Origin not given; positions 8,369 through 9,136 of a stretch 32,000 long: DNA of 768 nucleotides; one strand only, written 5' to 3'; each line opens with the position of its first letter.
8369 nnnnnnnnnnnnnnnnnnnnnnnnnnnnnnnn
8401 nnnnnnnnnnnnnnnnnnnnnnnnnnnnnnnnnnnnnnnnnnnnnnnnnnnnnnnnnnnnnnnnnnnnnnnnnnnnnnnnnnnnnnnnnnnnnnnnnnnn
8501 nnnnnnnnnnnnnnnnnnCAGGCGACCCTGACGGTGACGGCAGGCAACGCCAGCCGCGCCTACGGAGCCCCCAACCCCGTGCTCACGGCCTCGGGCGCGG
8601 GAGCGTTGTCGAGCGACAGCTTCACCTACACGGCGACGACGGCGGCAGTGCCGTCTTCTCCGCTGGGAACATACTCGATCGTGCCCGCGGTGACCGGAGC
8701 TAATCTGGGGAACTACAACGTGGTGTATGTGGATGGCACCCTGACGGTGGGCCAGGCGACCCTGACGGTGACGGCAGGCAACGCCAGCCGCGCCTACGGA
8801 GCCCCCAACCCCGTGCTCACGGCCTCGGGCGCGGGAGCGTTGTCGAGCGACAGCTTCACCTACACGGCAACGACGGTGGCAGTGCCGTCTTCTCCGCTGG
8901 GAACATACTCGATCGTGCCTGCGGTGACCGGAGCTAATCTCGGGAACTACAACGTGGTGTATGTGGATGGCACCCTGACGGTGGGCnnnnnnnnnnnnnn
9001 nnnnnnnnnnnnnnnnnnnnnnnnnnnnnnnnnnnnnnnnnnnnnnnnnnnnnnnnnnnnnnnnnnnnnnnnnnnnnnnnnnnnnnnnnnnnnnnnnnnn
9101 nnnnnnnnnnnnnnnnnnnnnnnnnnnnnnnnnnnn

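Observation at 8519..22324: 59 exact-period 234-bp tandem repeats (13.8 kb, 4,602 aa) encoding near-identical MBG-type domains inside one gene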

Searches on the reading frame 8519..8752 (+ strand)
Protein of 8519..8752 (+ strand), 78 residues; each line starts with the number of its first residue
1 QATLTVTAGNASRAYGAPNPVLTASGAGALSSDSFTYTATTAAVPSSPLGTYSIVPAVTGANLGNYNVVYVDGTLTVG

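Call 5: search_protein_families(library=pfam, proteins=[window:8519-8752:+], max_evalue=0.1)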
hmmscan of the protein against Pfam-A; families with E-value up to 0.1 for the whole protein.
window:8519-8752:+ (78 aa): 1 family
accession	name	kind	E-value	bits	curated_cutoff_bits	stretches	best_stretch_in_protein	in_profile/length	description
PF18676.6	MBG_2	-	4e-16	59.8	25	1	4-76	1-72/72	MBG domain (YGX type)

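Call 24: search_protein_representatives(protein=window:8519-8752:+)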
Query: 78 residues. Proteins with E-value up to 0.001 (for the whole library): 7167; up to 1e-10: 2919; up to 1e-30: 632. The best 150 are listed.
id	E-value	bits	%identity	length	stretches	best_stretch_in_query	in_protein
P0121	0.0e+00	1143.4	61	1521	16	1-77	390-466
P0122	4.6e-282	915.5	49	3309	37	2-78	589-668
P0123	4.9e-261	849.0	53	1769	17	2-77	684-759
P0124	2.2e-219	717.3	62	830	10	1-78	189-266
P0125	2.0e-194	638.4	47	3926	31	2-77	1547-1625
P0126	5.8e-191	627.4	55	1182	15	1-78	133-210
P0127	3.5e-185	609.1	49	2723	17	3-77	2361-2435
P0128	3.0e-151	501.8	46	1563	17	2-77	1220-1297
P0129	7.8e-142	472.0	60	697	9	2-78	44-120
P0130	1.5e-141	471.1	48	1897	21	2-77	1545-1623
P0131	1.1e-140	468.4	43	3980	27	2-77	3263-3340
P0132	7.3e-138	459.4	48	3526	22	2-77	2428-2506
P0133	1.0e-136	455.8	42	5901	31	1-77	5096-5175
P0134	1.1e-135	452.6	40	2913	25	1-77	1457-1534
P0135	7.4e-134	446.7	49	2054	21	2-77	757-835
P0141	3.8e-123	412.9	40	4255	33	2-77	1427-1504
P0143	9.7e-114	383.1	43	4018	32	2-77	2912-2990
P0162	7.0e-96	326.6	44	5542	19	2-77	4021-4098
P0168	2.3e-91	312.4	42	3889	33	2-77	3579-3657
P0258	1.7e-65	230.6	37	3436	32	2-77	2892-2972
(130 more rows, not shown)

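Call 75: list_cluster_members(proteins=[P0121, P0122, P0125, P0133, P0141, P0143, P0168, P0162, P0131, P0258])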
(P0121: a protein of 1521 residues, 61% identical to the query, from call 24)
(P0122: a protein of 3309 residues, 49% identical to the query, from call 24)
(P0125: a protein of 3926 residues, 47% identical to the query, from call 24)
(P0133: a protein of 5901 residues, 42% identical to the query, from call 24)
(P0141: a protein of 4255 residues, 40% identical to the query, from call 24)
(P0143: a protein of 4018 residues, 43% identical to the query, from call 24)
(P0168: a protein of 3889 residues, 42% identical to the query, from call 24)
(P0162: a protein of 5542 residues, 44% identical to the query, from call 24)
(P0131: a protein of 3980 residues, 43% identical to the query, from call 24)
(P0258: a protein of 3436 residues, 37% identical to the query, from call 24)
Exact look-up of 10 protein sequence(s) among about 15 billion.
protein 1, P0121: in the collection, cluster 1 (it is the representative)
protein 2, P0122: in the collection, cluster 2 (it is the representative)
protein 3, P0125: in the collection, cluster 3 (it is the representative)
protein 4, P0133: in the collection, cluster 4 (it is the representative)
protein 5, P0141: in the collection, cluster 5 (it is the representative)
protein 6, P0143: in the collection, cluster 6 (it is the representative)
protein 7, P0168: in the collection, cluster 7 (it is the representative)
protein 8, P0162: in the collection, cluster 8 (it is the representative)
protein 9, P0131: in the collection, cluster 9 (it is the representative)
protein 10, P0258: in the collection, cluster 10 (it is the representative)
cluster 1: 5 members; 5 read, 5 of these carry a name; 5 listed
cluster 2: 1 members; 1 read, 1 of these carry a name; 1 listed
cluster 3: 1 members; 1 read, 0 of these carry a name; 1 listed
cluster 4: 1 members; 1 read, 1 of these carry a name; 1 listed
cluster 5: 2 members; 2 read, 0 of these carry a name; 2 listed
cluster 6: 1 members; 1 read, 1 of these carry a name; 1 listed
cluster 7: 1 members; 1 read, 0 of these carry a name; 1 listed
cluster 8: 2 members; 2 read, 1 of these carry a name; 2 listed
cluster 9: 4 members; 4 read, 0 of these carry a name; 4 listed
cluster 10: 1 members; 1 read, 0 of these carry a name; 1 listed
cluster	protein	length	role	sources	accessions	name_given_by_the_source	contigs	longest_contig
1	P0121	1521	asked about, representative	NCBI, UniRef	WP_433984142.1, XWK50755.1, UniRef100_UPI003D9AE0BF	MBG domain-containing protein [Tunturiibacter empetritectus] | beta strand repeat-containing protein n=1 Tax=Tunturiibacter empetritectus TaxID=3069691 ...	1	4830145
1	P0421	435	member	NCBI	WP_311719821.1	MBG domain-containing protein, partial [Tunturibacter empetritectus]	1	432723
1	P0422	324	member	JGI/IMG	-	Bacterial Ig-like domain (group 3)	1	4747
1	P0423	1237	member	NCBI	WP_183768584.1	beta strand repeat-containing protein, partial [Tunturibacter empetritectus]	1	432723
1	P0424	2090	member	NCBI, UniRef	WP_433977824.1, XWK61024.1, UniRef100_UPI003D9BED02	MBG domain-containing protein [Tunturiibacter empetritectus] | MBG domain-containing protein n=2 Tax=Tunturiibacter empetritectus TaxID=3069691 ...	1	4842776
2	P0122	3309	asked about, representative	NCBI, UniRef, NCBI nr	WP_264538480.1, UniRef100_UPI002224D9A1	MBG domain-containing protein [Flavobacterium sp. N1736] | MBG domain-containing protein n=1 Tax=Flavobacterium sp. N1736 TaxID=2986823 ...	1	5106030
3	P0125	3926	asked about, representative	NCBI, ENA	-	-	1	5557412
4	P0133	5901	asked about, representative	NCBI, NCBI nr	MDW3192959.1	MAG: MBG domain-containing protein [Cytophagales bacterium] | MBG domain-containing protein [Cytophagales bacterium]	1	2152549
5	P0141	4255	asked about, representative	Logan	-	-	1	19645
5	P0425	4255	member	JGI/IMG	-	-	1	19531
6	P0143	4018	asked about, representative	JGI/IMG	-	hypothetical protein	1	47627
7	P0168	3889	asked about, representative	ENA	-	-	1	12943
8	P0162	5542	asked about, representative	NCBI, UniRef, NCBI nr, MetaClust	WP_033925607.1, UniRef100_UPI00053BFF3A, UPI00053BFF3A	MBG domain-containing protein [Sphingomonas sp. 35-24ZXX] | MBG domain-containing protein n=1 Tax=Sphingomonas sp. 35-24ZXX TaxID=1545915 ... | status=active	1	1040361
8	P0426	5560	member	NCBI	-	-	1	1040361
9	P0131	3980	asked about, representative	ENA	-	-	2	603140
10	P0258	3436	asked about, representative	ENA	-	-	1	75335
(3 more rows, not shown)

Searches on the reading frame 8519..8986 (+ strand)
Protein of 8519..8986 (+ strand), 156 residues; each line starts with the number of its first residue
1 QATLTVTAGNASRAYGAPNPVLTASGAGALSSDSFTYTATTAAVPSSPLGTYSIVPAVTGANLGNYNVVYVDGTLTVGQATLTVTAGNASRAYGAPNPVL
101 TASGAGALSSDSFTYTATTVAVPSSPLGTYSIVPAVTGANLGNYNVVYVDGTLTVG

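Call 28: find_homologous_proteins(query=window:8519-8986:+)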
Query window:8519-8986:+ (156 aa): 611 proteins with E <= 0.001 among 5930 candidates; the best 120 are listed.
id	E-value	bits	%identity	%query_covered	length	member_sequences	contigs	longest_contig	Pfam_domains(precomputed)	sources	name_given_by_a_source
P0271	2.2e-89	315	71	100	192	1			PF11059.15,PF18676.7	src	-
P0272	1.3e-82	293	73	69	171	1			PF18676.7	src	-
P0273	3.2e-82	291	65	93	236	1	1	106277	PF18676.7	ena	-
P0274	2.0e-81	289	73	100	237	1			PF18676.7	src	-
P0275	6.7e-80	284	72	100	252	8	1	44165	PF23981.2,PF18676.7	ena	-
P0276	1.0e-78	280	72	97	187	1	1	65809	PF11059.15,PF18676.7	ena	-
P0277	1.1e-77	277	71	100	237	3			PF18676.7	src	-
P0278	2.6e-70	253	68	78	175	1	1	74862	PF18676.7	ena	-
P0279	1.9e-67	243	65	99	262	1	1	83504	PF18676.7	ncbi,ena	-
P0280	1.1e-66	241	67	83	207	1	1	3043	PF18676.7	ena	-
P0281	1.6e-66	240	61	81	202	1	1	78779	PF18676.7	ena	-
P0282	3.6e-65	236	66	71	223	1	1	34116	PF18676.7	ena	-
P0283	7.5e-64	232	63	100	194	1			PF18676.7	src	-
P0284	9.6e-64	231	76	63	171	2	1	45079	PF18676.7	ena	-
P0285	3.3e-62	226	61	100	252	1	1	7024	PF18676.7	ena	-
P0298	2.5e-54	201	69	100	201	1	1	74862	PF18676.7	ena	-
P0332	1.6e-30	124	67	62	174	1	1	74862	PF18676.7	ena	-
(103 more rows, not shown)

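Call 30: find_encoding_contigs(protein=P0298, flank=10000, max_places=3)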
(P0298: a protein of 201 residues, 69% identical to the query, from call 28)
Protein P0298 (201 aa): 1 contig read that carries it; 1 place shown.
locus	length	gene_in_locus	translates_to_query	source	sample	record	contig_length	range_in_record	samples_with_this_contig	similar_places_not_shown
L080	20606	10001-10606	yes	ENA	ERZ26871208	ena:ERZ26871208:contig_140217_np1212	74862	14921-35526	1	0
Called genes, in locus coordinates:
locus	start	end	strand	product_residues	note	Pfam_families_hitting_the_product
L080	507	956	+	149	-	PF18676:MBG_2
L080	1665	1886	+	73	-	PF18676:MBG_2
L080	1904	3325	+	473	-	PF18676:MBG_2, PF23981:DUF7305 (faint), PF18676:MBG_2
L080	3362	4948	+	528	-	PF18676:MBG_2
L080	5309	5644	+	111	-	PF18676:MBG_2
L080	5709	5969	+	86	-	PF18676:MBG_2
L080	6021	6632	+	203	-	PF18676:MBG_2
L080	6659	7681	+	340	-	PF18676:MBG_2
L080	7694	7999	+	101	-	PF18676:MBG_2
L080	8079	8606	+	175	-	PF18676:MBG_2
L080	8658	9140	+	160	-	-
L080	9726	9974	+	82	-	PF18676:MBG_2 (faint)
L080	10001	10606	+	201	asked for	PF18676:MBG_2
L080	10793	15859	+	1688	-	PF18676:MBG_2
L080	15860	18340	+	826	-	PF18676:MBG_2, PF16640:Big_3_5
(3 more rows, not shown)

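Call 32: find_encoding_contigs(protein=P0275, flank=10000, max_places=3)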
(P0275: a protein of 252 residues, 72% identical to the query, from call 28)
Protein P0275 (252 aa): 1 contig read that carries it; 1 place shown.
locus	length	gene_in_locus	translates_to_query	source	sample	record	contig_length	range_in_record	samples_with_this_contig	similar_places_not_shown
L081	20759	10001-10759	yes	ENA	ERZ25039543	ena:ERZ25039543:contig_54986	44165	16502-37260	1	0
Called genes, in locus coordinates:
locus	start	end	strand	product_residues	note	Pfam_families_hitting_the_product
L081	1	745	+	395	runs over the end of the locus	-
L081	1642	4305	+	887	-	PF16640:Big_3_5 (weak), PF13517:FG-GAP_3, PF01839:FG-GAP (weak), PF16640:Big_3_5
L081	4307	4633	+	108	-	-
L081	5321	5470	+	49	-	-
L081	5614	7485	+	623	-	PF18676:MBG_2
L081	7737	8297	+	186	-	PF18676:MBG_2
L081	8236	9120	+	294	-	PF18676:MBG_2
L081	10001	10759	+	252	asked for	PF23981:DUF7305 (faint), PF18676:MBG_2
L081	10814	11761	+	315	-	PF18676:MBG_2, PF02367:TsaE (faint), PF18676:MBG_2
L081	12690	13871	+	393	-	PF18676:MBG_2, PF02367:TsaE (faint), PF18676:MBG_2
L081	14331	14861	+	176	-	PF18676:MBG_2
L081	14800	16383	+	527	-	PF18676:MBG_2, PF07675:Cleaved_Adhesin (faint), PF23981:DUF7305 (faint), PF18676:MBG_2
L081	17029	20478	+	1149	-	PF18676:MBG_2, PF16640:Big_3_5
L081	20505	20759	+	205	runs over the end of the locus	PF13505:OMP_b-brl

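Call 35: find_encoding_contigs(protein=P0332, flank=10000, max_places=2)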
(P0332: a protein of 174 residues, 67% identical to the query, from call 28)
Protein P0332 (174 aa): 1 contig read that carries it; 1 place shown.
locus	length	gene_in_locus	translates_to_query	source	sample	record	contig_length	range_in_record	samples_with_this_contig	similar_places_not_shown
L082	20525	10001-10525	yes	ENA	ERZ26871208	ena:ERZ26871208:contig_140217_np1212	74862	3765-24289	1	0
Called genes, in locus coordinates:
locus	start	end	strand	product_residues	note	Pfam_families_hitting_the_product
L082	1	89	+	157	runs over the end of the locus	PF01915:Glyco_hydro_3_C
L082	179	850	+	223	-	PF01915:Glyco_hydro_3_C, PF14310:Fn3-like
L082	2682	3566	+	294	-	PF13517:FG-GAP_3, PF01839:FG-GAP (weak)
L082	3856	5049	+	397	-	-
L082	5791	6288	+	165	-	PF18676:MBG_2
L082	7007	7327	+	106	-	PF18676:MBG_2 (weak)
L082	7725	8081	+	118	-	PF18676:MBG_2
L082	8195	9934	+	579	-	PF23981:DUF7305 (faint), PF18676:MBG_2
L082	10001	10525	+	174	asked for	PF18676:MBG_2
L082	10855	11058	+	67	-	PF18676:MBG_2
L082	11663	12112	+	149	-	PF18676:MBG_2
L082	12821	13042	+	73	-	PF18676:MBG_2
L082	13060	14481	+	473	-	PF18676:MBG_2, PF23981:DUF7305 (faint), PF18676:MBG_2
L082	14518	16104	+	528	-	PF18676:MBG_2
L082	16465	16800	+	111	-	PF18676:MBG_2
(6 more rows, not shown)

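Call 36: find_encoding_contigs(protein=P0281, flank=10000, max_places=2)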
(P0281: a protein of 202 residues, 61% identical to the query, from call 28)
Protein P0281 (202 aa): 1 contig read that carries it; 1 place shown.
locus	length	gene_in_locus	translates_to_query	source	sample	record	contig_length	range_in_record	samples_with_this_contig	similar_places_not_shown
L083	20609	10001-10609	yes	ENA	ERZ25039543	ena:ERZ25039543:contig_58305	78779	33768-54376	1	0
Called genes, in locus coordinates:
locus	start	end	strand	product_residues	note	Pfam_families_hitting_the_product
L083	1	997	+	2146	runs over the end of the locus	PF01839:FG-GAP (faint), PF13517:FG-GAP_3, PF16640:Big_3_5, PF18676:MBG_2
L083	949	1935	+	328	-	PF18676:MBG_2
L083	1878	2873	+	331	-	PF18676:MBG_2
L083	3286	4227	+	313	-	PF18676:MBG_2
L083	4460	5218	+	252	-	PF18676:MBG_2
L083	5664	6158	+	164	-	PF18676:MBG_2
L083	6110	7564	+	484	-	PF18676:MBG_2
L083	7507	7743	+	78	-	PF18676:MBG_2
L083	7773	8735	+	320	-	PF18676:MBG_2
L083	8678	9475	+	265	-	PF18676:MBG_2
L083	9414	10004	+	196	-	PF18676:MBG_2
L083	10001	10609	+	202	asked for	PF18676:MBG_2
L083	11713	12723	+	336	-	PF18676:MBG_2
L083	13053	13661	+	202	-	PF18676:MBG_2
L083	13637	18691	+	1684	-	PF18676:MBG_2, PF16640:Big_3_5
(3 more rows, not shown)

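Call 37: find_encoding_contigs(protein=P0273, flank=10000, max_places=2)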
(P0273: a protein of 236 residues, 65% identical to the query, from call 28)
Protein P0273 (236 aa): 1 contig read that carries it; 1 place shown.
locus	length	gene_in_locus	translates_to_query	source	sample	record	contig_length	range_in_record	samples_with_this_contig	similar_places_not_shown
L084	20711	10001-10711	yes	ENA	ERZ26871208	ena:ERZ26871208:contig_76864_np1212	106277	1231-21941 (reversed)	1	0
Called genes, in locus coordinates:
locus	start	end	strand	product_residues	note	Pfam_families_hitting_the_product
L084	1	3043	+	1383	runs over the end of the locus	PF18676:MBG_2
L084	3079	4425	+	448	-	PF18676:MBG_2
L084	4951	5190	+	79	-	PF18676:MBG_2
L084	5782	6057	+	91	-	PF18676:MBG_2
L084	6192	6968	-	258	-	-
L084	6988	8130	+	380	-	PF18676:MBG_2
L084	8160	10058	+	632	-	PF07675:Cleaved_Adhesin (faint), PF18676:MBG_2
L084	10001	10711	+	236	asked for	PF18676:MBG_2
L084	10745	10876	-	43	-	-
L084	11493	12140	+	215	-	PF18676:MBG_2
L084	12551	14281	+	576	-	PF07675:Cleaved_Adhesin (faint), PF18676:MBG_2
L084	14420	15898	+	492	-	PF13026:DUF3887 (faint), PF23981:DUF7305 (faint), PF18676:MBG_2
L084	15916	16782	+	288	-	PF18676:MBG_2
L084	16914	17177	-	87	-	-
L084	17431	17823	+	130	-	PF18676:MBG_2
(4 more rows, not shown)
